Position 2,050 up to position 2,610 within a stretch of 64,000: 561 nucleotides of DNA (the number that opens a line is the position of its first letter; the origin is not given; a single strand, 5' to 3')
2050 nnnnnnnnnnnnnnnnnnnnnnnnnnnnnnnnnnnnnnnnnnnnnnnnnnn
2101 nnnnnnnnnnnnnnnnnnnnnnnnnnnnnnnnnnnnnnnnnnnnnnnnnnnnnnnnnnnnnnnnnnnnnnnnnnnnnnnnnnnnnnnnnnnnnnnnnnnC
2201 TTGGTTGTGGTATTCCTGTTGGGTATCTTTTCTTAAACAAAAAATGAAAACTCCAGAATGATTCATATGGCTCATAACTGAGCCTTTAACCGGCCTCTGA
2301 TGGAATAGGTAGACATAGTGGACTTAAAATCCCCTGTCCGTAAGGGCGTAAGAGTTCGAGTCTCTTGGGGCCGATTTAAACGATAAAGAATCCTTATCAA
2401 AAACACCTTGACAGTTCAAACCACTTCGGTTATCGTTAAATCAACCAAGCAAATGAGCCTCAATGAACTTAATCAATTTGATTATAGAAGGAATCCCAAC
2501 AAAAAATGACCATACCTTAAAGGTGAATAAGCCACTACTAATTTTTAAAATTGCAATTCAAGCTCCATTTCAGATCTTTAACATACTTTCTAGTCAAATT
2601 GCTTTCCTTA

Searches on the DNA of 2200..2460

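Call 62: search_rna_families(source=window, start=2200, end=2460, threshold=evalue, max_evalue=1, show_alignments=1)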
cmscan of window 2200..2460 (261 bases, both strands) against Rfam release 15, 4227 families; matches with E-value up to 1: 2.
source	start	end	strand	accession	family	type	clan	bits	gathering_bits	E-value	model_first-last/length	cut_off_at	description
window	2291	2374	+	RF00005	tRNA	Gene; tRNA;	CL00001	41.7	29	7.7e-08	1-71/71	no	tRNA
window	2207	2335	+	RF03105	RAGATH-7-assoc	Gene; sRNA;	-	19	88.5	0.34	1-131/131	no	RAGATH-7-assoc RNA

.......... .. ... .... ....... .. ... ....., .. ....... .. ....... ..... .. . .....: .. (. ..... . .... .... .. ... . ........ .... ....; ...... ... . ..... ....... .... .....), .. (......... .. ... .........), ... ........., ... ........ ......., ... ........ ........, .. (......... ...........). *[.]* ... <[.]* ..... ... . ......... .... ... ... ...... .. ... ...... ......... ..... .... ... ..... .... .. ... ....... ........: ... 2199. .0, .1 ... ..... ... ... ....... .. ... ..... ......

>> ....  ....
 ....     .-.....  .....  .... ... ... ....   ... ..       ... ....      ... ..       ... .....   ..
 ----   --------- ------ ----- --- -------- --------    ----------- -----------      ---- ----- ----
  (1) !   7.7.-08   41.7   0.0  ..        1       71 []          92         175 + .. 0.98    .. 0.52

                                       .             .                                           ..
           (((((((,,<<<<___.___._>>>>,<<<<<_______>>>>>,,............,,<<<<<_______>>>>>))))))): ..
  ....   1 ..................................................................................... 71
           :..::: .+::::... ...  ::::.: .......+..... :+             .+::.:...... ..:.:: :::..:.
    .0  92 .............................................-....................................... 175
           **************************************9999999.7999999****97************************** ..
